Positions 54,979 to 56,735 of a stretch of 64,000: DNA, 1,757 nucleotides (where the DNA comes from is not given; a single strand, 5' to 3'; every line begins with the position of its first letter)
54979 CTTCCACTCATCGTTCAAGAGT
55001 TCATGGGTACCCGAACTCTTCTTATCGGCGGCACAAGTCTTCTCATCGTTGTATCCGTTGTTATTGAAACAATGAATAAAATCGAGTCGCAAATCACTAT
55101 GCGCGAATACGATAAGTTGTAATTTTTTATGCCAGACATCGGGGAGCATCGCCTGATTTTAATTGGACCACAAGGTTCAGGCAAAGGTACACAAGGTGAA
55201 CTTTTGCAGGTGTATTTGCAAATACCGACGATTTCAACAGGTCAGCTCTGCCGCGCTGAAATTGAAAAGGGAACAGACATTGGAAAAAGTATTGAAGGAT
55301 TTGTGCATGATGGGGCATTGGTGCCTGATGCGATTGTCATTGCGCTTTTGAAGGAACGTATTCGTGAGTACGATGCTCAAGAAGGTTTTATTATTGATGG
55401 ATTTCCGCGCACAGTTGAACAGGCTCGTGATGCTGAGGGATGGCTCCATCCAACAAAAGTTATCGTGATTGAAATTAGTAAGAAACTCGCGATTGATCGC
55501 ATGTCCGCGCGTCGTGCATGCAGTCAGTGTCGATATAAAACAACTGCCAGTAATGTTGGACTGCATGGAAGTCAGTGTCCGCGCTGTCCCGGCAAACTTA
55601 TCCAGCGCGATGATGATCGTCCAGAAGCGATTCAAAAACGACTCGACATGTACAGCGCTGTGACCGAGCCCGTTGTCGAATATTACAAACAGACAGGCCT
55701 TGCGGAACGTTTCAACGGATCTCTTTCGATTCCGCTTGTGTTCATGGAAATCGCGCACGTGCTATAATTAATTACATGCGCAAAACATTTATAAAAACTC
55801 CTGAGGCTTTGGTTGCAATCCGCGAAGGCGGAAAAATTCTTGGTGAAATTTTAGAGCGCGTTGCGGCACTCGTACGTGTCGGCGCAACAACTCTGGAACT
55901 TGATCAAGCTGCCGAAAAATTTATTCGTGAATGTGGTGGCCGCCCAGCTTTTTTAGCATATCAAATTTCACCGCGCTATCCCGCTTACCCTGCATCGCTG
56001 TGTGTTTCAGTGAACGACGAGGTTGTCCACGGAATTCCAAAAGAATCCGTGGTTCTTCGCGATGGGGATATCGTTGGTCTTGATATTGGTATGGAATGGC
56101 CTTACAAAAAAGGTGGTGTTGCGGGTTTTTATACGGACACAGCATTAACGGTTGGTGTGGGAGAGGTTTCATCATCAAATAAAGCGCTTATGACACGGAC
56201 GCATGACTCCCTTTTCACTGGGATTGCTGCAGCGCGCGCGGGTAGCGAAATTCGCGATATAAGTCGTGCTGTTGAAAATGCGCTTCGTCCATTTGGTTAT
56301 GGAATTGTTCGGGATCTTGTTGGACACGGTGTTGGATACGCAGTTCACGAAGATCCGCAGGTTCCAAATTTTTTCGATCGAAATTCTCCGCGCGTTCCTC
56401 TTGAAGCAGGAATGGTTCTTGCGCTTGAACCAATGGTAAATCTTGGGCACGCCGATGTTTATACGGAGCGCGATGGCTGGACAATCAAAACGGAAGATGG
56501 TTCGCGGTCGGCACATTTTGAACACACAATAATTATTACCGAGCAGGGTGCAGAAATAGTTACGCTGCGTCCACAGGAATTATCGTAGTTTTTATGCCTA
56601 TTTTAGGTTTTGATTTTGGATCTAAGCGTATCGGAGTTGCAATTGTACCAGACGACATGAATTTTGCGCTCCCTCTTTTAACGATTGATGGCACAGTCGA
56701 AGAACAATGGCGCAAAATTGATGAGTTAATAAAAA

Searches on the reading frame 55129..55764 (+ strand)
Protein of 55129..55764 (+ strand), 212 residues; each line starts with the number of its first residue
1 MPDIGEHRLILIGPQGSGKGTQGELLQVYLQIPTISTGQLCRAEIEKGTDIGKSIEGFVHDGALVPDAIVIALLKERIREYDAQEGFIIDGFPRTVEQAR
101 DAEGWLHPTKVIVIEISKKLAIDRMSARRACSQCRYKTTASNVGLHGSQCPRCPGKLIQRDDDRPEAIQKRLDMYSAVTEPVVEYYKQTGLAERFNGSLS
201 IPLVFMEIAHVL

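Call 93: search_protein_families(library=pfam, proteins=[window:55129-55764:+], max_evalue=0.001)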
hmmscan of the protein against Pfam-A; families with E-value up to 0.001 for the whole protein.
window:55129-55764:+ (212 aa): 3 families
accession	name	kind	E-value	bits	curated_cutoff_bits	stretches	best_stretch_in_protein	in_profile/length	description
PF00406.28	ADK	-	1.8e-40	139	26.8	1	11-190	1-150/151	Adenylate kinase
PF13207.12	AAA_17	-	8.9e-19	68.6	27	1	13-129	2-123/136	AAA domain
PF13238.12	AAA_18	-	2.8e-05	25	29.4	1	10-130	2-113/128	AAA domain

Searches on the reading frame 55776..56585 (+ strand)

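Call 93: search_protein_families(library=pfam, proteins=[window:55776-56585:+], max_evalue=0.001)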
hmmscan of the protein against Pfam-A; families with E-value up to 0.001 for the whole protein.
window:55776-56585:+ (270 aa): 1 family
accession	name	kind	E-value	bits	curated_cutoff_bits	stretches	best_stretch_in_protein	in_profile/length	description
PF00557.29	Peptidase_M24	-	1.3e-40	139.8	23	1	14-256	2-208/208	Metallopeptidase family M24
